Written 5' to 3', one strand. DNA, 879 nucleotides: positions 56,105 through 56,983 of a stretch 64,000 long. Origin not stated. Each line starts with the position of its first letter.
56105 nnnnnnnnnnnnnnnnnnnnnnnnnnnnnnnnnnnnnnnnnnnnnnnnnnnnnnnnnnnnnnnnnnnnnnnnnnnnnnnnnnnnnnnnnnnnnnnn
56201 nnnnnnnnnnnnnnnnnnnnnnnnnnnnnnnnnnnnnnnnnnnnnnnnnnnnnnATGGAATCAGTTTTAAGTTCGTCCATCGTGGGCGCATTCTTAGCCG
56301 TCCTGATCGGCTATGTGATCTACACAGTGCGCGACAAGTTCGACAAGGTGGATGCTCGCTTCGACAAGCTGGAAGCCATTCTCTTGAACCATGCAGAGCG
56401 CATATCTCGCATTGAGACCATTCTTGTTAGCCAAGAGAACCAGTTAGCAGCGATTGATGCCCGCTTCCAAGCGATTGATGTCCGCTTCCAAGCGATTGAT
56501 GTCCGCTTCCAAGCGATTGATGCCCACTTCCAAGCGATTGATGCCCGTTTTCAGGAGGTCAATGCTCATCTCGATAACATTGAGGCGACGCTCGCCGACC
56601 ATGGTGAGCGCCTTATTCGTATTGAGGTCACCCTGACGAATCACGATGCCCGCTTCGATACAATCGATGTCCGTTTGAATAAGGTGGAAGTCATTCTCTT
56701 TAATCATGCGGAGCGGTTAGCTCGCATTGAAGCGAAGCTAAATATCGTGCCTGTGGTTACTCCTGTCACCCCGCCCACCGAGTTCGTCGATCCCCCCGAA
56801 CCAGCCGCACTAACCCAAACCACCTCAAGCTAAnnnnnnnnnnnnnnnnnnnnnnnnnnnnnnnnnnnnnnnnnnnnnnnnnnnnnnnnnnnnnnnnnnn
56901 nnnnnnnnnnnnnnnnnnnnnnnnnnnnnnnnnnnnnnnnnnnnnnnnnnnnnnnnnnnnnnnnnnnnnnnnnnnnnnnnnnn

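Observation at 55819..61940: Family of small N-anchored coiled coils with an RhxxhE trimerisation motif and His-containing layers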

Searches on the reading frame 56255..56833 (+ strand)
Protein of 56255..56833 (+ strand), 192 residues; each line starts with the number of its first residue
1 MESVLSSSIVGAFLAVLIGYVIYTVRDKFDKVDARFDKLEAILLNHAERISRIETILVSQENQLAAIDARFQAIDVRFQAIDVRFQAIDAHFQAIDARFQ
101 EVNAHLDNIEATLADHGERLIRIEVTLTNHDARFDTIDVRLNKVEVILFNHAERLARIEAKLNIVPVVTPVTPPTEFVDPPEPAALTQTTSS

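Call 4: search_protein_families(library=pfam, proteins=[window:56255-56833:+], max_evalue=1)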
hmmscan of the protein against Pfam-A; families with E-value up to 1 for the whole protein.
window:56255-56833:+ (192 aa): 35 families (the best 25 are shown)
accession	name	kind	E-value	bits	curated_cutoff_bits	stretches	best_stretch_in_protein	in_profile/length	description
PF23991.1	DUF7310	-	3.1e-07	31.2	40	2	53-112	8-73/83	Coiled-coil region of unknown function (DUF7310)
PF01519.22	DUF16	-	3.3e-05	24.7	40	1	30-110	30-103/104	Protein of unknown function DUF16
PF09762.14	CCDC93_CC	-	0.00011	21.8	30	1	33-129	119-218/429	CCDC93 coiled-coil domain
PF19220.6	Rod_CreS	-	0.00021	20.9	100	1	34-161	6-133/359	Crescentin, rod domain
PF05531.17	NPV_P10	-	0.00075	20.4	29.8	1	70-128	12-66/75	Nucleopolyhedrovirus P10 protein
PF09763.15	Sec3_CC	-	0.0012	19.2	27.1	0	26-55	41-70/133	Exocyst complex component Sec3, coiled-coil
PF12352.13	V-SNARE_C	-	0.0024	18.5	27.1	0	57-81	31-55/66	Snare region anchored in the vesicle membrane C-terminus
PF09074.15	Mer2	-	0.0028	17.9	27.7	1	19-72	137-190/193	Mer2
PF12795.12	MscS_porin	-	0.0035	17.4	34.4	1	50-109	80-139/238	Mechanosensitive ion channel porin domain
PF04513.17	Baculo_PEP_C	-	0.0088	16.5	38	2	39-129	22-110/140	Baculovirus polyhedron envelope protein, PEP, C terminus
PF10779.14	XhlA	-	0.015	15.9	34.7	2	118-161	4-47/67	Haemolysin XhlA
PF10152.14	CCDC53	-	0.018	16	24.6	0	47-72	27-49/147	Subunit CCDC53 of WASH complex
PF00261.25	Tropomyosin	-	0.02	14.8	38.6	1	27-146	48-167/242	Tropomyosin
PF06034.16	DUF919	-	0.024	14.9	21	0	41-55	21-35/62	Nucleopolyhedrovirus protein of unknown function (DUF919)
PF05064.18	Nsp1_C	-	0.027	14.8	24.1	0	86-115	72-101/114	Nsp1-like C-terminal region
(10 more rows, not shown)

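Call 5: search_protein_families(library=ncbifam, proteins=[window:56255-56833:+], max_evalue=1)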
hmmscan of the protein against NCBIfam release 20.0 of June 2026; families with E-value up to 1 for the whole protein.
window:56255-56833:+ (192 aa): 23 families
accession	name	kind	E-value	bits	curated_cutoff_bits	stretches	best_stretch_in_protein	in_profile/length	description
TIGR02169.1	SMC_prok_A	equivalog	4.5e-07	28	729.4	1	27-164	792-929/1165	chromosome segregation protein SMC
TIGR02168.1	SMC_prok_B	equivalog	3.9e-06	24.9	567.35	1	27-161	358-492/1181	chromosome segregation protein SMC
NF048001.1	GTP_morpho_1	equivalog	5.9e-06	26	50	1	78-115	5-42/70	GTA head formation protein, RCAP_rcc01685 family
NF047515.1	SpiroCoCo_C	equivalog_domain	2.3e-05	23.7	125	1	26-145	89-207/313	SpiroCoCo family coiled-coil protein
NF053563.1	Rkd4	equivalog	0.00036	18.8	860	1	32-165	516-640/747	arcadin-4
TIGR00634.1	recN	equivalog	0.004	16.2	407.85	1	41-152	212-321/563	DNA repair protein RecN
NF045487.1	ASRP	equivalog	0.0042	15.8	300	1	27-127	355-452/593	archaea-specific SMC-related protein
NF007974.0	PRK10698.1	equivalog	0.005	16.5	336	1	38-114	103-183/222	phage shock protein PspA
NF002244.0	PRK01156.1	equivalog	0.006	14.7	847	1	47-159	618-729/895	DNA double-strand break repair ATPase Rad50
TIGR02978.1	phageshock_pspC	equivalog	0.0062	16.4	104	0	99-132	79-112/121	envelope stress response membrane protein PspC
NF038350.1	taxis_HmpF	equivalog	0.0071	14.8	200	1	40-163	422-546/553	pilus motility taxis protein HmpF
NF041035.1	Rad50_Halo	equivalog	0.008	14.6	1000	1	26-120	348-442/883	DNA double-strand break repair ATPase Rad50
TIGR03930.1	WXG100_ESAT6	subfamily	0.01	16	44.85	1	86-118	47-79/90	WXG100 family type VII secretion target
NF035934.1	ESAT6_2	subfamily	0.014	15.6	100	0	24-48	49-73/96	pore-forming ESAT-6 family protein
NF002572.0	PRK02224.1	equivalog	0.029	12.7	1087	1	27-143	328-444/888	DNA double-strand break repair ATPase Rad50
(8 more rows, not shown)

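Call 8: find_homologous_proteins(query=window:56255-56833:+, max_evalue=0.01)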
Query window:56255-56833:+ (192 aa): 101 proteins with E <= 0.01 among 3084 candidates.
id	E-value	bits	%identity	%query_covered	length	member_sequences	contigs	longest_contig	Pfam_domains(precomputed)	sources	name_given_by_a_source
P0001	2.4e-22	98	38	58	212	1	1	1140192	PF05377.18,PF10805.15,PF23991.2,PF27605.1,PF07889.18,PF06160.18,PF27742.1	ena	-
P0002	9.0e-19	86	41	48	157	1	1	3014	PF01519.23,PF05377.18,PF04513.18,PF10779.15,PF10805.15,PF23991.2,PF19220.7,PF05531.18,PF27742.1,PF16326.11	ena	-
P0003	1.9e-16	78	36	61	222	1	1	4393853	PF23991.2,PF27742.1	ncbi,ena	-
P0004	2.7e-15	75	33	98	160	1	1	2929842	-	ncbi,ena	-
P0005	6.2e-15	73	33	64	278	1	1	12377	PF01601.22,PF02601.21,PF04513.18,PF10805.15,PF23991.2,PF00261.26,PF06160.18,PF27742.1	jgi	-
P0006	2.6e-14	71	47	45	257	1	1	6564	PF10805.15,PF23991.2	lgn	-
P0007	3.7e-13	68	31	78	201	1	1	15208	-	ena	-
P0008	1.4e-12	66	32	98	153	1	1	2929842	-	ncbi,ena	-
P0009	1.7e-12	66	43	37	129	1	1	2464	PF23991.2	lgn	-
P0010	5.0e-12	64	40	51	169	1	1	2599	-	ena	-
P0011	5.7e-12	64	33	59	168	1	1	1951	PF10498.15,PF10805.15,PF23991.2,PF07889.18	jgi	jgi:chromosome segregation ATPase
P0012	7.3e-12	63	41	44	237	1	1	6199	PF06825.18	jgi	jgi:hypothetical protein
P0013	7.9e-12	63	47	40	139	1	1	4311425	-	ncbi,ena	-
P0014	9.1e-12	63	38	53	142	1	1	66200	-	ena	-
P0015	9.8e-12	63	39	45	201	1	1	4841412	-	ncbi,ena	-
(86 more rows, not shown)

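Call 11: find_encoding_contigs(protein=P0004, flank=10000, max_places=4)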
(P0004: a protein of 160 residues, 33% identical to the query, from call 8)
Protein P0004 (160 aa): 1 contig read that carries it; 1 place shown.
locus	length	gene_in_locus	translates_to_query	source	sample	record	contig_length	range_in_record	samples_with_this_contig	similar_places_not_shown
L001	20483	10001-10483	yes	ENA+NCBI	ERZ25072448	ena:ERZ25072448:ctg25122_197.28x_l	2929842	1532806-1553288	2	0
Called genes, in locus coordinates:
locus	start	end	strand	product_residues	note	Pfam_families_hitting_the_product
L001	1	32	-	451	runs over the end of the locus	PF02661:Fic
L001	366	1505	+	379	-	PF01139:RtcB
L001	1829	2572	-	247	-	PF01555:N6_N4_Mtase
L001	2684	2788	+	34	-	-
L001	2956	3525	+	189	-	-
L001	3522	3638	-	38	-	-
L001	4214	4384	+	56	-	-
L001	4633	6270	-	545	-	-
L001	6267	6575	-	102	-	-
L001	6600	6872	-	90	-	-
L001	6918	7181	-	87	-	-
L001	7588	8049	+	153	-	-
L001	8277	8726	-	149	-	PF01850:PIN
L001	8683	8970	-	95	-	-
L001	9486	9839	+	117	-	-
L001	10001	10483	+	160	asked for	-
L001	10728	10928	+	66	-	-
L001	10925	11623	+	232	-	-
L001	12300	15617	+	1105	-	-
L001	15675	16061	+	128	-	-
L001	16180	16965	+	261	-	-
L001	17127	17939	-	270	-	PF08843:AbiEii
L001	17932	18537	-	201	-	-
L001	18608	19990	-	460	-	PF00772:DnaB, PF03796:DnaB_C, PF13481:AAA_25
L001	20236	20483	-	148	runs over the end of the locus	PF01281:Ribosomal_L9_N, PF03948:Ribosomal_L9_C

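Call 12: find_encoding_contigs(protein=P0008, flank=10000, max_places=4)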
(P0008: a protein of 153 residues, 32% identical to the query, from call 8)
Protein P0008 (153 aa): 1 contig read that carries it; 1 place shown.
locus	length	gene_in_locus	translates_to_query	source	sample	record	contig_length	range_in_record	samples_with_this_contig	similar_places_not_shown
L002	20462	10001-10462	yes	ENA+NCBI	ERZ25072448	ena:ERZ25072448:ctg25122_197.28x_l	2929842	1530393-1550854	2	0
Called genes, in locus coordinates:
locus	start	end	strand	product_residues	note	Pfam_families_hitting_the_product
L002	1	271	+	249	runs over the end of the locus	PF04255:DUF433 (weak)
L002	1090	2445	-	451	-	PF02661:Fic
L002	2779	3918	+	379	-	PF01139:RtcB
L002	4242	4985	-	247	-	PF01555:N6_N4_Mtase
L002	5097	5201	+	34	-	-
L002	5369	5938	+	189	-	-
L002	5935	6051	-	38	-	-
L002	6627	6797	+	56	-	-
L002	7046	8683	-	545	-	-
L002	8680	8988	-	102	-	-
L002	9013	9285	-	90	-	-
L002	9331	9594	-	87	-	-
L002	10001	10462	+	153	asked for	-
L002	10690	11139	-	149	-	PF01850:PIN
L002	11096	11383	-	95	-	-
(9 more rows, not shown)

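Call 19: find_related_loci(query=A2, collection=genome_contigs, flank=10000)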
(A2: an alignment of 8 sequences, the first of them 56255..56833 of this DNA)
Query A2 (192 aa) in genome_contigs; peptide patterns used: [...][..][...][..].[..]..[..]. (x = any residue, [..] = any of these).
435 stretches matched a pattern; 51 encode a relative of the query (tblastn E <= 1e-3); 44 distinct loci.
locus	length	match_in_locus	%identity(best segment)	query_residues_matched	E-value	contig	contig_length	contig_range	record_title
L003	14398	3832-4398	34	1-189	5e-26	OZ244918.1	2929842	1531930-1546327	MAG: Candidatus Poriferisocius sp. isolate 059c7ca3-f08e-4c66-a120-614690c839ce genome assembly, chromosome: 1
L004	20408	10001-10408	35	8-160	3e-21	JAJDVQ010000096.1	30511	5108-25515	MAG: Acidimicrobiia bacterium isolate jk18x22bins.55 k141_393156, whole genome shotgun sequence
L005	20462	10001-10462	30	1-163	3e-15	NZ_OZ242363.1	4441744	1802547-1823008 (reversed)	MAG: Candidatus Poriferisodalis sp. isolate 3ecd5611-abd8-4ec1-8e8b-c033b5c04d4f chromosome 1, complete sequence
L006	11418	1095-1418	43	27-165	5e-15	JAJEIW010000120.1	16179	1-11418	MAG: Acidimicrobiia bacterium isolate p16x63bins.71 k141_840183, whole genome shotgun sequence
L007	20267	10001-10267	44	25-165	6e-14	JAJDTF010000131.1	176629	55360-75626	MAG: Acidimicrobiia bacterium isolate jk18x11bins.54 k141_1470225, whole genome shotgun sequence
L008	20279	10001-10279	40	25-162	1e-13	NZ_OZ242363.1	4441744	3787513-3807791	MAG: Candidatus Poriferisodalis sp. isolate 3ecd5611-abd8-4ec1-8e8b-c033b5c04d4f chromosome 1, complete sequence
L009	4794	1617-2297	41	73-165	8e-13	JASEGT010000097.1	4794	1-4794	MAG: Actinomycetota bacterium isolate Yes70-03 NODE_97_length_4794_cov_4.861363, whole genome shotgun sequence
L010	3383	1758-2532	32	14-166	1e-11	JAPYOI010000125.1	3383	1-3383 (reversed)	MAG: Candidatus Poriferisodalis multihospitum isolate m_rhlh10 Seq125, whole genome shotgun sequence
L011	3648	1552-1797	45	28-180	1e-9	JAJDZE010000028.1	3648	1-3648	MAG: Acidimicrobiia bacterium isolate jk18x40bins.18 k141_2258692, whole genome shotgun sequence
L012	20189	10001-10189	40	71-163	2e-9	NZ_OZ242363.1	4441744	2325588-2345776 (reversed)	MAG: Candidatus Poriferisodalis sp. isolate 3ecd5611-abd8-4ec1-8e8b-c033b5c04d4f chromosome 1, complete sequence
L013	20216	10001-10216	33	28-166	1e-8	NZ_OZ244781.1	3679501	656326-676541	MAG: Candidatus Poriferisodalis sp. isolate c3018eb0-1123-4d97-bc7b-de5a35ff26ec chromosome 1, complete sequence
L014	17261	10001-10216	33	28-166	1e-8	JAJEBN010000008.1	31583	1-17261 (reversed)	MAG: Acidimicrobiia bacterium isolate jk18x9bins.27 k141_14938, whole genome shotgun sequence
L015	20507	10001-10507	22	3-183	1e-8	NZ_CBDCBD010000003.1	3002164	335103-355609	MAG: Candidatus Poriferisodalis sp. isolate 6a24a2a4-787d-444e-805d-677bc1c4d3e8 contig_3, whole genome shotgun sequence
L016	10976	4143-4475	26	3-160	3e-7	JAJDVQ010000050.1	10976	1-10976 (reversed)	MAG: Acidimicrobiia bacterium isolate jk18x22bins.55 k141_62964, whole genome shotgun sequence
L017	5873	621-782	44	18-166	5e-7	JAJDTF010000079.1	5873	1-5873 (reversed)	MAG: Acidimicrobiia bacterium isolate jk18x11bins.54 k141_325202, whole genome shotgun sequence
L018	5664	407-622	38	92-166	9e-7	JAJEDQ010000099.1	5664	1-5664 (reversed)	MAG: Acidimicrobiia bacterium isolate p16x33bins.34 k141_930726, whole genome shotgun sequence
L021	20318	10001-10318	33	99-185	1e-6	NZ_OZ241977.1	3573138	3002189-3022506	MAG: Candidatus Poriferisocius sp. isolate 487b4cec-4729-4ab4-8a52-7084cce3f8e8 chromosome 1, complete sequence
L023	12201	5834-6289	30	11-171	1e-6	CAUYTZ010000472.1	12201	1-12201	uncultured Gammaproteobacteria bacterium strain WCLP8 genome assembly, contig: WCLP8_Contig_525, whole genome shotgun se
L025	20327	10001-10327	28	3-127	2e-6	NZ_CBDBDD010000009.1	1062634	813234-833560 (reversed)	MAG: Candidatus Poriferisodalis sp. isolate 1824d3bc-1d7c-4dc2-bee8-215acda66181 contig_9, whole genome shotgun sequence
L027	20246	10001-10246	33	3-164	6e-6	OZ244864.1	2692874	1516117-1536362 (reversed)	MAG: Candidatus Poriferisodalis sp. isolate a517203e-93c6-4a9b-8abd-1c58bad8a0d8 genome assembly, chromosome: 1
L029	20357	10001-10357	42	3-160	7e-6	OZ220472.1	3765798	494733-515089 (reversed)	MAG: Acidimicrobiales bacterium isolate 50d9dbc7-b9bb-4ef4-8b8a-a1bf32c38d06 genome assembly, chromosome: 1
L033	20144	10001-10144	47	18-176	2e-5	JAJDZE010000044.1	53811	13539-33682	MAG: Acidimicrobiia bacterium isolate jk18x40bins.18 k141_476159, whole genome shotgun sequence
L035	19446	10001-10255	41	51-160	6e-13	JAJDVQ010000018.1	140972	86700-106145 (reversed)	MAG: Acidimicrobiia bacterium isolate jk18x22bins.55 k141_520953, whole genome shotgun sequence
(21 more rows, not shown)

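Call 25: search_protein_families(library=pfam, proteins=[L033:8780-9277:+, L008:5562-6164:-, L035:9755-10300:+, L027:10648-11214:+, L015:9863-10510:+, L025:9809-10360:+, L021:9896-10228:+, L018:281-640:+, L009:1539-1955:+, L023:5810-6370:+], max_evalue=0.01)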
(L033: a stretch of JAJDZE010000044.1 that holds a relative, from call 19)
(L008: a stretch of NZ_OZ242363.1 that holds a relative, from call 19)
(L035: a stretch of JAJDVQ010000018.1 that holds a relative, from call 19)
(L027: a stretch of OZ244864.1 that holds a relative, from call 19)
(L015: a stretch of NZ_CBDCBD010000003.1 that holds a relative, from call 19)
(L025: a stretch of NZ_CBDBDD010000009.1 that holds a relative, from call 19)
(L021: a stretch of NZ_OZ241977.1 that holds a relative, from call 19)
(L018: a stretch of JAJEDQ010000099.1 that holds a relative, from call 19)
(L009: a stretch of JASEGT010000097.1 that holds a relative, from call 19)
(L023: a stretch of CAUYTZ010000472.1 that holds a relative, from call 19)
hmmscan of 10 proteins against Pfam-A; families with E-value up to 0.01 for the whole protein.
L033:8780-9277:+ (165 aa): 0 families

L008:5562-6164:- (200 aa): 1 family
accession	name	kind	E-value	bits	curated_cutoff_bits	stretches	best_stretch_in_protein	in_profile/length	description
PF07798.16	CCDC90-like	-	0.0023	18.3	33.5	1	82-149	70-136/175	Coiled-coil domain-containing protein 90-like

L035:9755-10300:+ (181 aa): 13 families
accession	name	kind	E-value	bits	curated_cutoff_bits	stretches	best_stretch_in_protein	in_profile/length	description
PF01601.21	CoV_S2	-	0.00033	19.9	40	1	37-135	181-278/521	Coronavirus spike glycoprotein S2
PF04513.17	Baculo_PEP_C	-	0.00052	20.5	38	0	52-97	56-101/140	Baculovirus polyhedron envelope protein, PEP, C terminus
PF04728.18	LPP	-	0.00071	20.3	29.1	0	59-81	10-32/53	Lipoprotein leucine-zipper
PF14712.11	Snapin_Pallidin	-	0.00081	20.2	29.6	1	46-132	3-88/89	Snapin/Pallidin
PF07889.17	DUF1664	-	0.0009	19.7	34.6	1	59-141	44-122/124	Protein of unknown function (DUF1664)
PF04108.17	ATG17_like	-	0.00098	19.1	43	1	58-156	114-201/355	Autophagy protein ATG17-like domain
PF17072.10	Spike_torovirin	-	0.0013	17.3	35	1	44-120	886-959/1272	Torovirinae spike glycoprotein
PF13874.11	Nup54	-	0.0017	18.8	30.5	1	51-165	24-138/140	Nucleoporin complex subunit 54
PF05531.17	NPV_P10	-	0.002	19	29.8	0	78-117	15-53/75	Nucleopolyhedrovirus P10 protein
PF07195.17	FliD_C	-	0.0025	17.7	25.4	0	55-107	178-230/236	Flagellar hook-associated protein 2 C-terminus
PF01519.22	DUF16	-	0.0034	18.3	40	0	69-161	22-103/104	Protein of unknown function DUF16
PF04012.17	PspA_IM30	-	0.0044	17.1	33.9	1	66-147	104-185/220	PspA/IM30 family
PF09763.15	Sec3_CC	-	0.0095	16.2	27.1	0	90-162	1-70/133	Exocyst complex component Sec3, coiled-coil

L027:10648-11214:+ (188 aa): 1 family
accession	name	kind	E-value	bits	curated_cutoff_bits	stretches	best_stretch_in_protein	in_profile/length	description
PF06103.16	DUF948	-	0.00077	20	37.2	1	87-161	3-80/89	Bacterial protein of unknown function (DUF948)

L015:9863-10510:+ (215 aa): 17 families
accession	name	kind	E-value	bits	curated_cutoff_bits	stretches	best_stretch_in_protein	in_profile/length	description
PF04513.17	Baculo_PEP_C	-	1.6e-07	31.9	38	1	114-198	23-108/140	Baculovirus polyhedron envelope protein, PEP, C terminus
PF07798.16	CCDC90-like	-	4e-06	27.2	33.5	1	71-142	79-150/175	Coiled-coil domain-containing protein 90-like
PF07889.17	DUF1664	-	5.3e-05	23.7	34.6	0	71-148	48-120/124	Protein of unknown function (DUF1664)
PF10498.14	IFT57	-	0.0003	20.3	40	1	115-199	229-313/360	Intra-flagellar transport protein 57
PF01442.23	Apolipoprotein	-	0.00033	20.8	90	1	73-179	6-136/190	Apolipoprotein A1/A4/E domain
PF09763.15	Sec3_CC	-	0.00045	20.5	27.1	1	139-197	6-64/133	Exocyst complex component Sec3, coiled-coil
PF03915.18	AIP3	-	0.00089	18.9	31.6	1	81-185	144-254/406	Actin interacting protein 3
PF04108.17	ATG17_like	-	0.0011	18.9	43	1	79-198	113-231/355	Autophagy protein ATG17-like domain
PF06013.18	WXG100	-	0.0021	18.7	27.3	0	122-194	11-84/86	Proteins of 100 residues with WXG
PF06705.16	SF-assemblin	-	0.0042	16.9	30.6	1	75-179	67-168/247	SF-assemblin/beta giardin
PF06103.16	DUF948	-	0.0045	17.6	37.2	0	134-183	24-73/89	Bacterial protein of unknown function (DUF948)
PF16331.10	TolA_bind_tri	-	0.0056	17.2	30.1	0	70-109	6-41/76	TolA binding protein trimerisation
PF14362.11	DUF4407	-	0.0056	16.4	31.3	0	79-183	138-238/297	Domain of unknown function (DUF4407)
PF09787.14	Golgin_A5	-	0.0058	16.7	31.7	0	89-172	93-174/305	Golgin subfamily A member 5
PF06419.17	COG6_N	-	0.006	17.2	27.4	0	104-168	15-79/114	Conserved oligomeric complex COG6, N-terminal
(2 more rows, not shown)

L025:9809-10360:+ (183 aa): 4 families
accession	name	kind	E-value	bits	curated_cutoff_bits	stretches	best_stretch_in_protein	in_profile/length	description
PF25588.1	DUF7934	-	4.8e-05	23.2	30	1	101-156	167-222/333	Family of unknown function (DUF7934)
PF07889.17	DUF1664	-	0.00044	20.7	34.6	1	66-138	7-80/124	Protein of unknown function (DUF1664)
PF23991.1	DUF7310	-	0.00078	20.3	40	0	93-119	38-64/83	Coiled-coil region of unknown function (DUF7310)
PF05531.17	NPV_P10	-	0.0044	17.9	29.8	0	100-135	12-46/75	Nucleopolyhedrovirus P10 protein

L021:9896-10228:+ (110 aa): 2 families
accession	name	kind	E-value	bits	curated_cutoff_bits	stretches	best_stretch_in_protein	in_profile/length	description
PF10756.15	bPH_6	-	2.6e-05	24.6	22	0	72-109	27-64/73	Bacterial PH domain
PF21007.2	FBF1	-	0.00044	19.4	45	1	25-99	45-119/524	Fas-binding factor 1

L018:281-640:+ (119 aa): 2 families
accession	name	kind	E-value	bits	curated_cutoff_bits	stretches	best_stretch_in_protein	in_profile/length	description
PF04513.17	Baculo_PEP_C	-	0.0083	16.6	38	0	57-110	25-79/140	Baculovirus polyhedron envelope protein, PEP, C terminus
PF06034.16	DUF919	-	0.0087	16.3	21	0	65-93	8-34/62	Nucleopolyhedrovirus protein of unknown function (DUF919)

L009:1539-1955:+ (138 aa): 9 families
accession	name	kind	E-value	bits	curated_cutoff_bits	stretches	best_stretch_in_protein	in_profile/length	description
PF10779.14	XhlA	-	2e-05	25.1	34.7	1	38-67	5-34/67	Haemolysin XhlA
PF23991.1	DUF7310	-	5e-05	24.1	40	0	66-119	4-56/83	Coiled-coil region of unknown function (DUF7310)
PF01519.22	DUF16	-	0.00053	20.9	40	0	23-90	34-101/104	Protein of unknown function DUF16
PF19220.6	Rod_CreS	-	0.0015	18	100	0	80-125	140-185/359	Crescentin, rod domain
PF02601.20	Exonuc_VII_L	-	0.0021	18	35.9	1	41-118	144-223/315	Exonuclease VII, large subunit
PF18548.6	MetOD2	-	0.0025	18.2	30.6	0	72-117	40-85/88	Metanogen output domain 2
PF00261.25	Tropomyosin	-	0.0028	17.6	38.6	1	39-132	57-150/242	Tropomyosin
PF05622.17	HOOK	-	0.0049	16.1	35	1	36-135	290-392/514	HOOK protein coiled-coil region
PF05531.17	NPV_P10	-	0.0099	16.8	29.8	0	83-119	25-61/75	Nucleopolyhedrovirus P10 protein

L023:5810-6370:+ (186 aa): 3 families
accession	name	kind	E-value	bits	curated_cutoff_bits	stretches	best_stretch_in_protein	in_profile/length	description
PF21007.2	FBF1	-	1.3e-05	24.4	45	1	88-153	8-73/524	Fas-binding factor 1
PF08655.15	DASH_Ask1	-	0.0007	19.9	20.7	0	114-135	1-22/64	DASH complex subunit Ask1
PF07889.17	DUF1664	-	0.00071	20.1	34.6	0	121-179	46-103/124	Protein of unknown function (DUF1664)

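Call 26: search_protein_families(library=phrogs, proteins=[window:56255-56833:+, L033:8780-9277:+, L008:5562-6164:-, L035:9755-10300:+, L027:10648-11214:+, L001:16180-16965:+, L021:9896-10228:+, L023:5810-6370:+], max_evalue=0.01)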
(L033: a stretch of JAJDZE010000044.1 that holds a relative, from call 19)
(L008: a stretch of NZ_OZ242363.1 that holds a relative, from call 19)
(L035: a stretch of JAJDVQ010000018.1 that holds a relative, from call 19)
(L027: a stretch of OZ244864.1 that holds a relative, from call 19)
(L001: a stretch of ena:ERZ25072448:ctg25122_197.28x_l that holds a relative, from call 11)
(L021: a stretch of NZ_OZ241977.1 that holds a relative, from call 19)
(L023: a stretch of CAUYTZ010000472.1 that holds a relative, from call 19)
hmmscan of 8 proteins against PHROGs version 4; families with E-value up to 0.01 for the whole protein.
window:56255-56833:+ (192 aa): 10 families
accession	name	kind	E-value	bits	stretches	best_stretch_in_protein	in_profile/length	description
phrog_12015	-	unknown function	2.3e-12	47.8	2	72-135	94-157/165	-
phrog_6701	-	unknown function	1.1e-10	42.5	1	52-144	53-128/169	-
phrog_5553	-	unknown function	9.7e-09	36.5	1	59-112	18-71/114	-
phrog_2990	-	unknown function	1.7e-07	32.5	0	100-138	57-95/133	-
phrog_1219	-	tail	1.5e-05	25.8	1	34-111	61-138/233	tail needle protein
phrog_1009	-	unknown function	7.2e-05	23.8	0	96-139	54-97/103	-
phrog_30105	-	unknown function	0.00025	21.3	1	60-141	7-88/307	-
phrog_5328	-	unknown function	0.00044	21.7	1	61-145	8-92/101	-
phrog_15612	-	unknown function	0.00081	19.1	1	22-131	116-224/639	-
phrog_15808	-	unknown function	0.0083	17.1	0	94-162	72-133/142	-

L033:8780-9277:+ (165 aa): 2 families
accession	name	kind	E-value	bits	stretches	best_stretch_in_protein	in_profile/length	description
phrog_7599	-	unknown function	0.00048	21.5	1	52-139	2-86/95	-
phrog_9415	-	unknown function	0.0036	18.2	1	66-142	59-136/168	-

L008:5562-6164:- (200 aa): 6 families
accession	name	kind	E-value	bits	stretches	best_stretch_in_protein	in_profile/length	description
phrog_6701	-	unknown function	1.9e-07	32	1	126-175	65-114/169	-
phrog_9415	-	unknown function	3e-05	24.9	1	79-155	66-135/168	-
phrog_12846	-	tail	5.3e-05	23.2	1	79-151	90-157/552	tail fiber protein; Ig-domain containing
phrog_12015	-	unknown function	8.1e-05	23.3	1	135-186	94-145/165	-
phrog_5553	-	unknown function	0.0031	18.7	0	122-162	25-65/114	-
phrog_32491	-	unknown function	0.005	17.9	0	60-116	18-68/83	-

L035:9755-10300:+ (181 aa): 16 families
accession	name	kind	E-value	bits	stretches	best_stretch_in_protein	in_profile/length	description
phrog_6701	-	unknown function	7.9e-11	43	2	92-146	64-121/169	-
phrog_12015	-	unknown function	1.5e-08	35.4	1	80-148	93-140/165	-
phrog_5553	-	unknown function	5.7e-07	30.8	1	86-147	8-69/114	-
phrog_34082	-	tail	4.9e-05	23.2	1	10-134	35-162/579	tail length tape measure protein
phrog_17872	-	unknown function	8.9e-05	24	1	70-117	45-95/100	-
phrog_1009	-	unknown function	0.00018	22.5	1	43-128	14-98/103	-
phrog_1863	-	unknown function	0.00019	22.3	1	45-132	6-91/97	-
phrog_739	-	lysis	0.00043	21.5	1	46-126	10-93/122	Rz-like spanin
phrog_5890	-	moron, auxiliary metabolic gene and host takeover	0.00062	19.8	1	63-148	113-198/374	tellurite resistance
phrog_20948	-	unknown function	0.00088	19.8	1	61-164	83-187/307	-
phrog_16326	-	unknown function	0.00094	19.8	1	61-135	21-95/222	-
phrog_7686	-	lysis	0.0026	18.9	0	70-98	82-110/112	Rz-like spanin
phrog_15851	-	unknown function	0.0043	18.5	0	76-112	46-82/117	-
phrog_12846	-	tail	0.0051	16.7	1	58-125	90-157/552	tail fiber protein; Ig-domain containing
phrog_3590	-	unknown function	0.0062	17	1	61-140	208-296/481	-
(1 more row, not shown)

L027:10648-11214:+ (188 aa): 2 families
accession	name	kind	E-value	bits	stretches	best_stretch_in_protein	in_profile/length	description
phrog_1009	-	unknown function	0.0019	19.2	1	88-174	10-97/103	-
phrog_404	-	tail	0.0058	17.7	0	89-173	17-105/118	minor tail protein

L001:16180-16965:+ (261 aa): 0 families

L021:9896-10228:+ (110 aa): 4 families
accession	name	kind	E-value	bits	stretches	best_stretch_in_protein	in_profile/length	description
phrog_6369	-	unknown function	1.3e-06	29.1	0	93-104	22-33/35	-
phrog_2542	-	unknown function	0.00023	22.4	1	48-100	33-85/143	-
phrog_15901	-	unknown function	0.0013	20.3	0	22-75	14-78/94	-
phrog_16878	-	unknown function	0.0031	18.4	0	53-67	22-36/79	-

L023:5810-6370:+ (186 aa): 4 families
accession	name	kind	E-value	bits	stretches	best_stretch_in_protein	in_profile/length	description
phrog_2542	-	unknown function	3.6e-13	50.9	2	70-120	35-85/143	-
phrog_15901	-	unknown function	1.9e-07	32.6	0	36-76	38-81/94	-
phrog_32972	-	unknown function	8.4e-05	23.6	0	111-149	54-95/96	-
phrog_16878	-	unknown function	0.0029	18.5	0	38-65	9-36/79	-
